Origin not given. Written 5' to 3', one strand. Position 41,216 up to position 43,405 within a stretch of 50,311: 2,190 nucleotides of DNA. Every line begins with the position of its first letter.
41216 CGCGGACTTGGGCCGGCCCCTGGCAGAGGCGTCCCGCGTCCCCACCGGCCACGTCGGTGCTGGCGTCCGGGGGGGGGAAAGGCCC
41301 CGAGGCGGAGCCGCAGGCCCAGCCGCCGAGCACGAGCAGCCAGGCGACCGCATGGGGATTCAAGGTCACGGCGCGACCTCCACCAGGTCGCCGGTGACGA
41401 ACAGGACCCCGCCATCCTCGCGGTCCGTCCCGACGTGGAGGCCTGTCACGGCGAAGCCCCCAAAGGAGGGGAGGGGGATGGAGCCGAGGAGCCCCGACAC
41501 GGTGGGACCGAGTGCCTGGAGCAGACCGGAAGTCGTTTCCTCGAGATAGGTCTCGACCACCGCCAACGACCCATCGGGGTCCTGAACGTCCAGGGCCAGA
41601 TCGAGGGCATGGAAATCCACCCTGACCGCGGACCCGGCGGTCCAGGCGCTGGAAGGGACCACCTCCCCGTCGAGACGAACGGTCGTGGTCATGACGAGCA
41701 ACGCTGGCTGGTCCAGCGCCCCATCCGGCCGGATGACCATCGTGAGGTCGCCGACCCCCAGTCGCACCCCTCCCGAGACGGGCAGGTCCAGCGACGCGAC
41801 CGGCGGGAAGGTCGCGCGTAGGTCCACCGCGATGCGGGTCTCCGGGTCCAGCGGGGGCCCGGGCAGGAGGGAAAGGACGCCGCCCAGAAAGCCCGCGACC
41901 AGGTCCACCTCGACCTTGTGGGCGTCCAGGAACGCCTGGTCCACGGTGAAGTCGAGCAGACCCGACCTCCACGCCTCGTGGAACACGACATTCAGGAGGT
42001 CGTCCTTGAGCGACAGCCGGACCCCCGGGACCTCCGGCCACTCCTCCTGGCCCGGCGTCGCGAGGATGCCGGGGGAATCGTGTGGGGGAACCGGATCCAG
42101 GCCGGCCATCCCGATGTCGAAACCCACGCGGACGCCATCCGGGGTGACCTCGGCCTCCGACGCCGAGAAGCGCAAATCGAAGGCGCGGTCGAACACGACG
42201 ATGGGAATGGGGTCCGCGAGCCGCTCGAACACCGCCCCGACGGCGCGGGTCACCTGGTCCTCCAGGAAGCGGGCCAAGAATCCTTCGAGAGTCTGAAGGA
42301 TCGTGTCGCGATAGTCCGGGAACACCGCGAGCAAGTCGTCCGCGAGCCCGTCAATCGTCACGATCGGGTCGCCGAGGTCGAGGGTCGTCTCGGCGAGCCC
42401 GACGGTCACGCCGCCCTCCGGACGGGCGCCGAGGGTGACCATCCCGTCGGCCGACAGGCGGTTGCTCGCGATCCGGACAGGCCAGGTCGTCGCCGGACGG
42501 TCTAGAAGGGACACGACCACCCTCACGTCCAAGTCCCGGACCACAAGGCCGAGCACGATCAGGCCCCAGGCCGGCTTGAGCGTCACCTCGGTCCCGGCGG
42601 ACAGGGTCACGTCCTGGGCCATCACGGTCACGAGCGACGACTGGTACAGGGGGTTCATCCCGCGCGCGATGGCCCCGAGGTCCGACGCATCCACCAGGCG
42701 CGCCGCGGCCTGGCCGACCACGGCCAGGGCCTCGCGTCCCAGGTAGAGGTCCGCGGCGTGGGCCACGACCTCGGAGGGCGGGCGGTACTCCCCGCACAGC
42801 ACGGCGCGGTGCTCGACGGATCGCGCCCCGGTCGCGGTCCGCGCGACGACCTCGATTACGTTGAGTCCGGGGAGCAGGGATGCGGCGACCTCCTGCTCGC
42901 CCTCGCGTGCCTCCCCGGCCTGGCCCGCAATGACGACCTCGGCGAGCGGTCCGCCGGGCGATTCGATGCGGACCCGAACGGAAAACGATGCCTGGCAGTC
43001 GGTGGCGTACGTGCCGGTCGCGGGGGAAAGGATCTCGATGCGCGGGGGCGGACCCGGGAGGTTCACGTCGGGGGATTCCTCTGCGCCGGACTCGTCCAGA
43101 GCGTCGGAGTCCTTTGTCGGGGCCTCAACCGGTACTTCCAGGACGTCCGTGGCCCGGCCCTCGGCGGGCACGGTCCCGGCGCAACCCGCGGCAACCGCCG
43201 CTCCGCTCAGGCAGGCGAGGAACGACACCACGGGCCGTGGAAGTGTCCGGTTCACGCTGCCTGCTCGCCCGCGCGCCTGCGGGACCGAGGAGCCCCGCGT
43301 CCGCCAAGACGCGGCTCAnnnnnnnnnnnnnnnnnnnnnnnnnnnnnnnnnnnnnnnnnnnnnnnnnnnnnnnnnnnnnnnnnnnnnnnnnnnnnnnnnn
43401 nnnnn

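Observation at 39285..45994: Four-gene secreted operon: lipoprotein, thiol-enzyme-like protein with a P-domain, lipoprotein, and HKD phospholipase D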

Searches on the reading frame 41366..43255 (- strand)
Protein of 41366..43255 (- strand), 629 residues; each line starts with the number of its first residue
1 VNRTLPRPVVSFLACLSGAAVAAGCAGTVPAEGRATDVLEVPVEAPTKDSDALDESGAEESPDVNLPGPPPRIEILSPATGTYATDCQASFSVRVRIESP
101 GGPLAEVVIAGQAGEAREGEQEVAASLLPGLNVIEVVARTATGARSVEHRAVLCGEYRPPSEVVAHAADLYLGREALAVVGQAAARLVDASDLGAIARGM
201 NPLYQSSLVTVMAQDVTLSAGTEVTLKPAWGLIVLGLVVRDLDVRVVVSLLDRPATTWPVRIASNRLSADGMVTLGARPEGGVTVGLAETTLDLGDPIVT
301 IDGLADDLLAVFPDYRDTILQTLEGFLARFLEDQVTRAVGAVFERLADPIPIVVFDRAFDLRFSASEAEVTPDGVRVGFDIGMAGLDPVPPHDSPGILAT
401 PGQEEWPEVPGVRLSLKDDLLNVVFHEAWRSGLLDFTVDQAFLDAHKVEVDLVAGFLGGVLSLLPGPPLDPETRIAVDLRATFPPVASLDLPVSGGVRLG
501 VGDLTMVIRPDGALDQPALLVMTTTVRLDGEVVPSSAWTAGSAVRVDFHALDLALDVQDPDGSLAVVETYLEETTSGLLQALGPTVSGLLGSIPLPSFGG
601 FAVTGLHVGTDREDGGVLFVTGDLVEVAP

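Call 4: search_protein_families(library=pfam, proteins=[window:41366-43255:-], max_evalue=0.1)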
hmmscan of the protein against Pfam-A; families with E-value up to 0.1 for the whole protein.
window:41366-43255:- (629 aa): 0 families

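Call 5: search_protein_families(library=ncbifam, proteins=[window:41366-43255:-], max_evalue=0.1)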
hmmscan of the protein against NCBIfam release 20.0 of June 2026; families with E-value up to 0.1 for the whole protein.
window:41366-43255:- (629 aa): 0 families

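Call 8: search_solved_structures(query=window:41366-43255:-, max_evalue=10)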
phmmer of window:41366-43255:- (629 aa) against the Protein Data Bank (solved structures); distinct sequences matched with E-value up to 10: 7.
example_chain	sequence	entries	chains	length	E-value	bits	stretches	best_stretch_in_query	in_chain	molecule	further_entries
6k34_B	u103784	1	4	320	0.00042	22.4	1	233-315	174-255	Lipase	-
9e6q_AF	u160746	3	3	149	0.034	16.1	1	91-193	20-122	Large ribosomal subunit protein eL8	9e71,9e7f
10da_A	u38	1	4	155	0.1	14.5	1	103-196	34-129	Large ribosomal subunit protein eL8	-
10cz_A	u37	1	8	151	0.17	13.8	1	104-191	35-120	Large ribosomal subunit protein eL8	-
1v8p_A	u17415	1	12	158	0.23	13.3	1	462-522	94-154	hypothetical protein PAE2754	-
1v8o_A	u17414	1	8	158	0.27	13.1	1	462-522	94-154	hypothetical protein PAE2754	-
4ivn_A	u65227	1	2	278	0.29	13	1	273-325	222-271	Transcriptional regulator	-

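Call 18: find_homologous_proteins(query=window:41366-43255:-, max_evalue=0.001)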
Query window:41366-43255:- (629 aa): 20 proteins with E <= 0.001 among 8000 candidates.
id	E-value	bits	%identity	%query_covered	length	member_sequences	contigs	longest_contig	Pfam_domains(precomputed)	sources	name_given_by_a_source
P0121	0.0e+0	1355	100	100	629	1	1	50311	-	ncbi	-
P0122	0.0e+0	1129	84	100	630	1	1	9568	-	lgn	-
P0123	1.5e-282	957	72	100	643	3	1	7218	-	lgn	-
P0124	7.5e-281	951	73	98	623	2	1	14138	-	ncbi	-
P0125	4.0e-278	942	78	90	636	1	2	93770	-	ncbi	-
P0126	5.1e-241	820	70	89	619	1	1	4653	-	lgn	-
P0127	2.6e-188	646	56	92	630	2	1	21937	-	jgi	-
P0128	9.3e-154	532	46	93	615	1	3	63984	-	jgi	-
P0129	7.6e-150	519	49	89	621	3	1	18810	-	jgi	jgi:hypothetical protein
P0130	5.9e-139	483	44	91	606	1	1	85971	-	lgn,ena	-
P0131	4.1e-123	430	41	88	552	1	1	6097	-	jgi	jgi:hypothetical protein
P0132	1.1e-120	422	43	96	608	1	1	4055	-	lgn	-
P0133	2.7e-110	388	41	91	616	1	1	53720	-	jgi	jgi:hypothetical protein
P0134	1.2e-107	379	42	89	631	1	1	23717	-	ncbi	-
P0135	1.9e-107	379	39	100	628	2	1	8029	-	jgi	jgi:hypothetical protein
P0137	8.8e-106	373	40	91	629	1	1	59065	-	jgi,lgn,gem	-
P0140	1.0e-35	142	31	78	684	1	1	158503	PF09136.17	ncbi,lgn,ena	-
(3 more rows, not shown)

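Call 19: find_encoding_contigs(protein=P0121, flank=10000, max_places=2)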
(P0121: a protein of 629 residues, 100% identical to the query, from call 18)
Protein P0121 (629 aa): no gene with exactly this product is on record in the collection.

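Call 20: find_encoding_contigs(protein=P0125, flank=8000, max_places=2)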
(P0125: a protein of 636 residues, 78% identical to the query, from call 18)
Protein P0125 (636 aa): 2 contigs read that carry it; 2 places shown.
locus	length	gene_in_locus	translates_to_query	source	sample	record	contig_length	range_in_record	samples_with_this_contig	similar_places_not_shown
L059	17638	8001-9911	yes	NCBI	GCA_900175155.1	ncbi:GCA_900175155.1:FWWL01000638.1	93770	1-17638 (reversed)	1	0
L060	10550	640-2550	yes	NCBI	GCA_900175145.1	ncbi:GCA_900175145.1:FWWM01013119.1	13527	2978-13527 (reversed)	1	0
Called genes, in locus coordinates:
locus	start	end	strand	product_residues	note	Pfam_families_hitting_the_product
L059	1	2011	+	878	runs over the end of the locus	PF00330:Aconitase, PF00694:Aconitase_C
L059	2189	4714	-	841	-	PF11791:Aconitase_B_N, PF06434:Aconitase_2_N, PF00330:Aconitase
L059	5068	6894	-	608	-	-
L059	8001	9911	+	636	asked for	-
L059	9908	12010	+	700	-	PF00614:PLDc (faint), PF13091:PLDc_2 (weak)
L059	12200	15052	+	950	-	PF00676:E1_dh, PF02779:Transket_pyr, PF16870:OxoGdeHyase_C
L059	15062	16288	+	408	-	PF00364:Biotin_lipoyl, PF02817:E3_binding, PF00198:2-oxoacid_dh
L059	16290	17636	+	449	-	?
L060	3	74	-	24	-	?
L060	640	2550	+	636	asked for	-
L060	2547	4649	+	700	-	PF00614:PLDc (faint), PF13091:PLDc_2 (weak)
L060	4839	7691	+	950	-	PF00676:E1_dh, PF02779:Transket_pyr, PF16870:OxoGdeHyase_C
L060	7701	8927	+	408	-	PF00364:Biotin_lipoyl, PF02817:E3_binding, PF00198:2-oxoacid_dh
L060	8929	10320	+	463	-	PF00890:FAD_binding_2, PF01134:GIDA (weak), PF01262:AlaDh_PNT_C (faint), PF07992:Pyr_redox_2, PF12831:FAD_oxidored, PF13450:NAD_binding_8 (weak), PF00070:Pyr_redox, PF02852:Pyr_redox_dim, +5 more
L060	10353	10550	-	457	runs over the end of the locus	PF01637:ATPase_2, PF13173:AAA_14 (weak), PF09339:HTH_IclR (weak), PF03008:DUF234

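Call 21: find_encoding_contigs(protein=P0130, flank=8000, max_places=2)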
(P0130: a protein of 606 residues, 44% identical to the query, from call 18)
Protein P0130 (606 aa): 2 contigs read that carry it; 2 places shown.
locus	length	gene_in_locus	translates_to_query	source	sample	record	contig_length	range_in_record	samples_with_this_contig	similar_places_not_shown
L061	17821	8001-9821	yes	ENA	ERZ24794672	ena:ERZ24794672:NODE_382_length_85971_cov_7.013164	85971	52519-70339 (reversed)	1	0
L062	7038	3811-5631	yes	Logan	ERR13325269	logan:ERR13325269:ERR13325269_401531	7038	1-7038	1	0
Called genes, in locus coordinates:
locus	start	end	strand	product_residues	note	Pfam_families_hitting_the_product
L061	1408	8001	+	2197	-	PF00526:Dicty_CTDC (weak)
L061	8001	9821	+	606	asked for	-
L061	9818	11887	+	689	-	PF00614:PLDc (faint), PF13091:PLDc_2 (weak)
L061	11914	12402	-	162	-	PF14539:DUF4442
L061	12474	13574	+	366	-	PF04389:Peptidase_M28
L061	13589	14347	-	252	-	PF24290:DUF7478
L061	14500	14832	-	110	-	-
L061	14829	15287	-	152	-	-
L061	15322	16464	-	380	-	PF04055:Radical_SAM, PF13353:Fer4_12 (weak)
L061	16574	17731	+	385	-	PF02771:Acyl-CoA_dh_N, PF02770:Acyl-CoA_dh_M, PF00441:Acyl-CoA_dh_1, PF08028:Acyl-CoA_dh_2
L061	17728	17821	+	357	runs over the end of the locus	PF02770:Acyl-CoA_dh_M, PF00441:Acyl-CoA_dh_1, PF08028:Acyl-CoA_dh_2 (weak)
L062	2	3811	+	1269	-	?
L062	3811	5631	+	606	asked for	-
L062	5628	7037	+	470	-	?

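Call 22: find_encoding_contigs(protein=P0137, flank=8000, max_places=1)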
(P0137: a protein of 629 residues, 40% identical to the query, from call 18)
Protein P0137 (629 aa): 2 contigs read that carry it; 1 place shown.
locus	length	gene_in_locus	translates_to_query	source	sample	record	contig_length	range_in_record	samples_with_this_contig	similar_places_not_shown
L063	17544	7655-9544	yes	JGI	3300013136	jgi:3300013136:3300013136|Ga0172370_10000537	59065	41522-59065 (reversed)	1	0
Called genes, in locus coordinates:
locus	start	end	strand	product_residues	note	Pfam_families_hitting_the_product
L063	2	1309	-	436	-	?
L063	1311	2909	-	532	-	PF00361:Proton_antipo_M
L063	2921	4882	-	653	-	PF00662:Proton_antipo_N, PF00361:Proton_antipo_M, PF01010:Proton_antipo_C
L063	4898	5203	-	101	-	PF00420:Oxidored_q2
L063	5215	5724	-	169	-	PF00499:Oxidored_q3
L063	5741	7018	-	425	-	PF01512:Complex1_51K, PF10531:SLBB, PF22461:SLBB_2 (weak), PF10589:NADH_4Fe-4S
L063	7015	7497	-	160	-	PF01257:2Fe-2S_thioredx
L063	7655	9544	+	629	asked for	-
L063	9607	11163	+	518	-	PF04055:Radical_SAM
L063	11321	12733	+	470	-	PF04055:Radical_SAM, PF06969:HemN_C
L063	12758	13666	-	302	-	PF00892:EamA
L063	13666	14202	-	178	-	PF12844:HTH_19 (weak), PF13560:HTH_31, PF01381:HTH_3, PF13413:HTH_25 (weak), PF13443:HTH_26 (weak), PF07883:Cupin_2 (weak)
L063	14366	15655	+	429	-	PF07396:Porin_O_P (weak)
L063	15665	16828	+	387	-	PF13379:NMT1_2, PF04069:OpuAC, PF09084:NMT1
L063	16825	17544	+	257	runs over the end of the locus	PF00528:BPD_transp_1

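Call 23: find_encoding_contigs(protein=P0133, flank=8000, max_places=1)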
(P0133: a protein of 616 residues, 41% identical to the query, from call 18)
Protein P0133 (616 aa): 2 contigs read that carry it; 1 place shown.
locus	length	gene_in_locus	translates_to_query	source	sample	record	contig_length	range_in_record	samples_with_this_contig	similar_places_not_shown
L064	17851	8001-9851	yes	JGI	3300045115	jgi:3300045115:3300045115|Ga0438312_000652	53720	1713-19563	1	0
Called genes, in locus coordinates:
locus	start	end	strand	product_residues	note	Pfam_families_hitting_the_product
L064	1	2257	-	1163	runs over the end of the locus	PF02811:PHP, PF07733:DNA_pol3_alpha, PF17657:DNA_pol3_finger, PF14579:HHH_6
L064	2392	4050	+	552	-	PF13185:GAF_2, PF00989:PAS, PF08448:PAS_4, PF08447:PAS_3, PF13426:PAS_9 (weak), PF00512:HisKA, PF02518:HATPase_c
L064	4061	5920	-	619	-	PF00149:Metallophos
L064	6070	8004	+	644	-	PF00989:PAS (weak), PF08448:PAS_4 (weak), PF00989:PAS (weak), PF13188:PAS_8 (weak), PF13426:PAS_9 (weak), PF00512:HisKA (weak), PF02518:HATPase_c, PF00072:Response_reg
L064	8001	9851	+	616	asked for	-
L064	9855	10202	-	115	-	PF02085:Cytochrom_CIII, PF14522:Cytochrome_C7 (faint)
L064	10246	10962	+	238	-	PF12804:NTP_transf_3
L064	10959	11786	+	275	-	PF14681:UPRTase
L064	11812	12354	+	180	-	PF00156:Pribosyltran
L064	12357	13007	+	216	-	PF13483:Lactamase_B_3, PF12706:Lactamase_B_2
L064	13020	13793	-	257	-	PF04717:Phage_base_V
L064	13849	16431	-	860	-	PF00675:Peptidase_M16, PF05193:Peptidase_M16_C, PF00675:Peptidase_M16, PF05193:Peptidase_M16_C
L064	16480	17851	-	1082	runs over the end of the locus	PF11617:Cu-binding_MopE (faint)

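Call 24: find_encoding_contigs(protein=P0140, flank=8000, max_places=1)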
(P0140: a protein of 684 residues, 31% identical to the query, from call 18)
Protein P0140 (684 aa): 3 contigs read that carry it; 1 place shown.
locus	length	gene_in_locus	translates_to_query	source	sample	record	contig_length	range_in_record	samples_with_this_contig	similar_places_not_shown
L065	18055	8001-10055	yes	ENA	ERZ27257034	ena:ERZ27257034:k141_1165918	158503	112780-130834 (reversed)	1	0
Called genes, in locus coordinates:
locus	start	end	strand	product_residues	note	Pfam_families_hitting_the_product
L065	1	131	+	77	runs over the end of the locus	PF11390:FdsD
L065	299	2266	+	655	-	PF06480:FtsH_ext (faint), PF06068:TIP49 (weak), PF00004:AAA, PF17862:AAA_lid_3, PF01434:Peptidase_M41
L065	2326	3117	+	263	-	PF00809:Pterin_bind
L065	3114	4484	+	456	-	PF02878:PGM_PMM_I, PF02879:PGM_PMM_II, PF02880:PGM_PMM_III, PF00408:PGM_PMM_IV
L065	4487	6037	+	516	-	PF03853:YjeF_N, PF01256:Carb_kinase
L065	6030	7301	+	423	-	PF06245:DUF1015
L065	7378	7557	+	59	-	-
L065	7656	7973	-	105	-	PF04977:DivIC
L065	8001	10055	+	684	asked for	PF09136:Glucodextran_B (faint)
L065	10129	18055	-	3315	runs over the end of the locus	PF02412:TSP_3, PF02412:TSP_3, PF11617:Cu-binding_MopE, PF02412:TSP_3, PF11617:Cu-binding_MopE, PF02412:TSP_3, PF11617:Cu-binding_MopE, PF11617:Cu-binding_MopE, +3 more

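Call 39: predict_structure(alignment_id=A3)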
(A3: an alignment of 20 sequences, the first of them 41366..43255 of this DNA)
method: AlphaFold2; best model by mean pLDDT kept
length: 629 residues; sequences in the alignment: 20
mean_pLDDT: 80.3   pTM: 0.76
mean pLDDT of the five models: 80.3, 79.5, 77.9, 77.5, 76.2
residues with pLDDT >= 90: 210; 70-90: 327; 50-70: 28; < 50: 64
segments of 3 or more residues with pLDDT < 50: 1-64
pLDDT, mean of each block of 10 residues (from residue 1): 33 32 29 27 29 32 60 92 89 94 93 94 92 94 91 89 81 95 90 88 84 90 94 94 89 74 92 91 88 88 64 77 87 87 87 81 91 93 81 80 75 90 89 86 84 84 83 91 88 87 90 80 89 77 83 83 75 80 71 82 90 83 84
secondary structure, 60 per line:
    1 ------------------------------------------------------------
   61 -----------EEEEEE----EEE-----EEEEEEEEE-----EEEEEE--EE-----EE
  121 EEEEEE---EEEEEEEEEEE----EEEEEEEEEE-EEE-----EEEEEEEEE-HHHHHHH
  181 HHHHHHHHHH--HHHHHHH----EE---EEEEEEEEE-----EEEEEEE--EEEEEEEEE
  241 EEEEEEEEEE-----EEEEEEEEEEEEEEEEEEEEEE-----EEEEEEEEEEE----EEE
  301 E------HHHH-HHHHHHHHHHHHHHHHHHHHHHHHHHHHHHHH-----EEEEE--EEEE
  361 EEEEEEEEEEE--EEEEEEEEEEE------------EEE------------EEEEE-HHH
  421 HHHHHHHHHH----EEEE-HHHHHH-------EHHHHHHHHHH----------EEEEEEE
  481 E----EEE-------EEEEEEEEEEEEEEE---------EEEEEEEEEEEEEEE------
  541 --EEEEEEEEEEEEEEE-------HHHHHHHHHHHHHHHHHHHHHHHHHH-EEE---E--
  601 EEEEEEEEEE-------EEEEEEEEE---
elements in order: E72-77 E82-84 E90-98 E104-109 E119-126 E130-140 E145-154 E156-158 E164-172 H174-190 H193-199 E209-217 E223-229 E232-250 E256-277 E283-293 E298-301 H308-311 H313-344 E350-354 E357-371 E374-384 E397-399 E412-416 H418-430 E435-438 H440-445 H454-463 E474-481 E486-488 E496-510 E520-534 E543-557 H565-590 E592-594 E601-610 E618-626

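Call 42: fold_search(model_id=the predicted structure, library=pdb)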
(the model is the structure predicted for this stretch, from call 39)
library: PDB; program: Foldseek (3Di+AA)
matches with E <= 10: 1170; with E <= 0.001: 29
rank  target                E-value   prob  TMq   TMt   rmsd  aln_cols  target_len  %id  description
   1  1ewf                  8.0e-21  1.00  0.47  0.61   7.6       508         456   14  THE 1.7 ANGSTROM CRYSTAL STRUCTURE OF BPI (released 2000-06-21)
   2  1bp1                  6.3e-20  1.00  0.47  0.62   7.3       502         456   14  CRYSTAL STRUCTURE OF BPI, THE HUMAN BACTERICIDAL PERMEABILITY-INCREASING PROTEIN (released 1997-09-04)
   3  4m4d_A                1.7e-19  1.00  0.35  0.46  10.0       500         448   15  Crystal structure of lipopolysaccharide binding protein (released 2013-10-30)
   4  4m4d_B                7.5e-19  1.00  0.39  0.51   9.3       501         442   15  Crystal structure of lipopolysaccharide binding protein (released 2013-10-30)
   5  2obd_A                3.0e-17  1.00  0.43  0.54   9.8       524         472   12  Crystal Structure of Cholesteryl Ester Transfer Protein (released 2007-01-23)
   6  8bgm_B                2.8e-08  1.00  0.23  0.27  15.0       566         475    9  Crystal structure of the OrfX1-OrfX3 complex from the PMP1 neurotoxin gene cluster (released 2022-12-07)
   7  8bgm_D                4.7e-08  1.00  0.22  0.27  14.8       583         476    8  Crystal structure of the OrfX1-OrfX3 complex from the PMP1 neurotoxin gene cluster (released 2022-12-07)
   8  5wix                  9.2e-08  1.00  0.24  0.34  14.1       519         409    7  Crystal structure of P47 of Clostridium botulinum E1 (released 2017-10-25)
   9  6ekv                  3.7e-07  0.97  0.15  0.14  30.1       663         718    9  Structure of OrfX2 from Clostridium botulinum A2 (released 2017-10-25)
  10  6ekt                  4.4e-07  1.00  0.24  0.32  14.9       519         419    7  Structure of P47 from Clostridium botulinum A2 (released 2017-10-25)
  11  8fbd_B                3.1e-06  1.00  0.23  0.28  17.1       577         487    8  Crystal structure of OrfX1-OrfX3 complex from Clostridium botulinum E1 (released 2022-12-21)
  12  8fbf_B                5.1e-05  0.75  0.16  0.14  32.3       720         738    8  Crystal structure of OrfX2 from Clostridium botulinum E1 (released 2022-12-21)
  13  8fbf_A                6.2e-05  0.66  0.15  0.14  32.4       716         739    9  Crystal structure of OrfX2 from Clostridium botulinum E1 (released 2022-12-21)
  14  5i7k_A                1.5e-04  1.00  0.18  0.43   5.6       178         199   12  Crystal Structure of Human SPLUNC1 Dolphin Mutant D1 (G58A, S61A, G62E, G63D, G66D, I67T) (released 2016-05-18)
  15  5i7l_B                1.9e-04  1.00  0.16  0.41  11.3       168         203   12  Crystal Structure of SPLUNC1 Disulfide Mutant M2 (A48C, V253C) (released 2016-05-18)
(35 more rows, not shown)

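Call 44: find_related_loci(query=A3, collection=metagenome_contigs, flank=6000)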
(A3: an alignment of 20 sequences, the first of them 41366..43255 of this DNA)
Query A3 (629 aa) in metagenome_contigs; peptide patterns used: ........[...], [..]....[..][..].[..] (x = any residue, [..] = any of these).
584 stretches matched a pattern; 7 encode a relative of the query (tblastn E <= 1e-3); 7 distinct loci.
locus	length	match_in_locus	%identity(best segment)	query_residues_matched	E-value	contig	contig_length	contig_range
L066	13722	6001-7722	78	67-629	0e+0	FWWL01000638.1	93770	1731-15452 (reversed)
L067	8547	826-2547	78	67-629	0e+0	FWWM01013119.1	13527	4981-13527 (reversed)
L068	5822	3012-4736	57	46-626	0e+0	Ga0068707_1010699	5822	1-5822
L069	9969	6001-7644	45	67-626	1e-131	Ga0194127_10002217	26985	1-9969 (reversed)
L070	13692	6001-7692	40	58-629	4e-101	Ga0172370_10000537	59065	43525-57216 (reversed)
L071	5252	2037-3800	39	51-624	2e-98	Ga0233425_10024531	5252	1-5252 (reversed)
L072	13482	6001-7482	31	129-620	2e-37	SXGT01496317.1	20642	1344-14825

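Call 57: search_protein_families(library=pfam, proteins=[L059:5068-6894:-], max_evalue=0.01)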
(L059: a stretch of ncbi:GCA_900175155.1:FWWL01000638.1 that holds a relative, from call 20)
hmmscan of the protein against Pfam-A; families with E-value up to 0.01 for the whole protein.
L059:5068-6894:- (608 aa): 0 families
